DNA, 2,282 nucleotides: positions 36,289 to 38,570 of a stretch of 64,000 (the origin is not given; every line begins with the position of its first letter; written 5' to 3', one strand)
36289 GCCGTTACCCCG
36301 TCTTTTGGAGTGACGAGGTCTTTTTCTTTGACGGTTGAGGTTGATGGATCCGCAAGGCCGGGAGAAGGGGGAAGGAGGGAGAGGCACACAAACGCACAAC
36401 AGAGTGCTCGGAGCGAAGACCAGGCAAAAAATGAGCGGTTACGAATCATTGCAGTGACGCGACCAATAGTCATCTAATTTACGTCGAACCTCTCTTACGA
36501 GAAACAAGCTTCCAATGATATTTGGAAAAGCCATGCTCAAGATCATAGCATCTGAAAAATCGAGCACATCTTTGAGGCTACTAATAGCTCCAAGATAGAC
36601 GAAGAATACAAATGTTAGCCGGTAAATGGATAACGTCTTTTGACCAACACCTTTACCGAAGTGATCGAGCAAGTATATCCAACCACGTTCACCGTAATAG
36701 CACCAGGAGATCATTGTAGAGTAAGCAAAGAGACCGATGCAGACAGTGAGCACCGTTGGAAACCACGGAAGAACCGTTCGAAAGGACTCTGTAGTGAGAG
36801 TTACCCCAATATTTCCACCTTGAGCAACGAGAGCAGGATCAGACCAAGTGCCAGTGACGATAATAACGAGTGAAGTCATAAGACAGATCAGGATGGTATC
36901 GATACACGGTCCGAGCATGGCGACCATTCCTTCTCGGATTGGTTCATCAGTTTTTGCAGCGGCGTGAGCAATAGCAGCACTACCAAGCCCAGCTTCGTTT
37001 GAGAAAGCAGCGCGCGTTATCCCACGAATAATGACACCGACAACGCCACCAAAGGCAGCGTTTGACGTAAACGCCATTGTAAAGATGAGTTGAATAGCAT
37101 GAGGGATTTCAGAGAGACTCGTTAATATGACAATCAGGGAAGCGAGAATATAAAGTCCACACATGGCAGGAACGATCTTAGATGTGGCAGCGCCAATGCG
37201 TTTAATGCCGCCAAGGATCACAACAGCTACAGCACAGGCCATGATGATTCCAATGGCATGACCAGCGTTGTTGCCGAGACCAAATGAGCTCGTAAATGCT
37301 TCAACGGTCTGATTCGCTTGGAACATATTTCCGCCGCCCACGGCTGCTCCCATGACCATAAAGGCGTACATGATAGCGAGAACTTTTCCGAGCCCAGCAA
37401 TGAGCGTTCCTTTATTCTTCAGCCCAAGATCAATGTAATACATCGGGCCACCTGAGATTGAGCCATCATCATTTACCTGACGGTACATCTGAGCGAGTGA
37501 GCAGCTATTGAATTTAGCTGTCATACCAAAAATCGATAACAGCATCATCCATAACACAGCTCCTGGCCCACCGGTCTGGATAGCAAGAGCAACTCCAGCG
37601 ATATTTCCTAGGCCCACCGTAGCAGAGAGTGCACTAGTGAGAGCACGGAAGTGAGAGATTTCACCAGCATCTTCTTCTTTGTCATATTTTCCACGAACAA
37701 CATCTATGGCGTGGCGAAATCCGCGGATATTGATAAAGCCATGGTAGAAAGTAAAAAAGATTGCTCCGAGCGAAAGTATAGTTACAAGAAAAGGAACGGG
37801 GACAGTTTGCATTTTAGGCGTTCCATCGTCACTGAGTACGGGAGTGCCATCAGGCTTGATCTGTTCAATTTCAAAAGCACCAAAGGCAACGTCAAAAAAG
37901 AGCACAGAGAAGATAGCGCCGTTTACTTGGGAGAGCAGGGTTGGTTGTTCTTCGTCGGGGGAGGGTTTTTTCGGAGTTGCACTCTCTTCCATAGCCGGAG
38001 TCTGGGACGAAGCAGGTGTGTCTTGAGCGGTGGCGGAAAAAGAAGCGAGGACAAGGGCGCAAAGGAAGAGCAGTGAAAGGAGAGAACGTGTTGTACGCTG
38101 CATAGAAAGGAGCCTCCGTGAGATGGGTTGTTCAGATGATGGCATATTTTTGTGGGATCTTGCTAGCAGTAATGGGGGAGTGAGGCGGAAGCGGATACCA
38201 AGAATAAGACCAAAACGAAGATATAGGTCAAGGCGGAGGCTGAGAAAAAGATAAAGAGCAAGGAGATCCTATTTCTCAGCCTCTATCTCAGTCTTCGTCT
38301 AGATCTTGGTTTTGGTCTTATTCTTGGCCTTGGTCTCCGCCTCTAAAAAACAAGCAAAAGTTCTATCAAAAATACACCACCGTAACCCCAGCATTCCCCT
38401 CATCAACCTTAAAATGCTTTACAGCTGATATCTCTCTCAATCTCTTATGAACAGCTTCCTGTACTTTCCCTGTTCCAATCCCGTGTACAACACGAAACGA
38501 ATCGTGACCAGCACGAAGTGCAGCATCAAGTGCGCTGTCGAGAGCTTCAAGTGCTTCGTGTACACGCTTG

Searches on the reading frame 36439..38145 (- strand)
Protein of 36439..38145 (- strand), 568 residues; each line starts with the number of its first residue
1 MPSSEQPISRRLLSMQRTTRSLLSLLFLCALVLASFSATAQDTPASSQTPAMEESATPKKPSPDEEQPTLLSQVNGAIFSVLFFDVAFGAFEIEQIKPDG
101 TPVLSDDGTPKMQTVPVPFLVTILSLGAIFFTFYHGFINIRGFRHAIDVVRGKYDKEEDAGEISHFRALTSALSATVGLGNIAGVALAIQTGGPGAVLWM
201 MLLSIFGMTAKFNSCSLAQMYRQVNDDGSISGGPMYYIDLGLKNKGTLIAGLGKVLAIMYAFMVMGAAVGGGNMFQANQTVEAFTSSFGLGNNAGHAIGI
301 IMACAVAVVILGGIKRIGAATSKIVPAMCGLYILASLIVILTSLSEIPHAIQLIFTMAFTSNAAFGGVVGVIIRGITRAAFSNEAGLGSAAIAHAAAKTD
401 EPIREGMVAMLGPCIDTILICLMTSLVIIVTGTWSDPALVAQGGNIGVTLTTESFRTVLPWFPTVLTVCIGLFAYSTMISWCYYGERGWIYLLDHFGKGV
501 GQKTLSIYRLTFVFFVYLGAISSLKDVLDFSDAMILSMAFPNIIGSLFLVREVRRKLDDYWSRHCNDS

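Call 11: search_protein_families(library=pfam, proteins=[window:36439-38145:-])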
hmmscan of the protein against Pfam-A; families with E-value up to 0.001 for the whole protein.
window:36439-38145:- (568 aa): 1 family
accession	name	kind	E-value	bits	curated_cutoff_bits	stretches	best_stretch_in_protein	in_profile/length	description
PF01235.23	Na_Ala_symp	-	5.7e-121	404.9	24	1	156-564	6-383/392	Sodium:alanine symporter family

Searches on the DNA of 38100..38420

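Call 54: search_rna_families(source=window, start=38100, end=38420, threshold=evalue, max_evalue=10)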
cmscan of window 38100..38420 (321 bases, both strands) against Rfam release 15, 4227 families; matches with E-value up to 10: 14.
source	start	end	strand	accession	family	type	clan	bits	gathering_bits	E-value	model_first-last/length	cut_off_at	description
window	38182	38343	+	RF04173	MIR847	Gene; miRNA;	-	38.4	184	7.2e-07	1-164/164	no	MIR847 microRNA precursor family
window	38188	38343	-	RF04173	MIR847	Gene; miRNA;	-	37.4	184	1.3e-06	1-164/164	no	MIR847 microRNA precursor family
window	38236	38283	-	RF03560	mir-3926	Gene; miRNA;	-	17.7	82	1.1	1-63/63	no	mir-3926 microRNA precursor family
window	38219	38300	-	RF00690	MIR408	Gene; miRNA;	-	17.1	64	0.12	1-126/126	no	MIR408 microRNA precursor family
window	38218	38313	+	RF03744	MIR3704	Gene; miRNA;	-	17.1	60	1.4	1-108/108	no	MIR3704 microRNA precursor family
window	38236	38283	+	RF03560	mir-3926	Gene; miRNA;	-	16.3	82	2.5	1-63/63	no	mir-3926 microRNA precursor family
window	38232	38299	-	RF00707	mir-197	Gene; miRNA;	-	16.1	74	4.8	1-75/75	no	mir-197 microRNA precursor family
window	38231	38291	+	RF04288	mir-9201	Gene; miRNA;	CL00147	15.7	95.5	1.2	1-81/81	no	mir-9201 microRNA precursor family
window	38237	38294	-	RF00574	SNORD69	Gene; snRNA; snoRNA; CD-box;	-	15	37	6.7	1-77/77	no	Small nucleolar RNA SNORD69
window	38235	38284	-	RF00752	mir-14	Gene; miRNA;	-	14.5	53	2.6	1-63/63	no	mir-14 microRNA precursor family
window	38240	38295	-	RF04288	mir-9201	Gene; miRNA;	CL00147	14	95.5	3.4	1-81/81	no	mir-9201 microRNA precursor family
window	38329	38359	+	RF00522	PreQ1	Cis-reg; riboswitch;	-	13.2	39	4.1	1-45/45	no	PreQ1 (pre queuosine) riboswitch aptamer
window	38201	38325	+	RF02409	snoR125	Gene; snRNA; snoRNA; CD-box;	-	10.5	100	5.8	1-200/200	no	Small nucleolar RNA snoR125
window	38252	38342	+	RF01906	HOTAIR_3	Gene; lncRNA;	-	9.8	80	8.5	1-98/98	no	HOTAIR conserved region 3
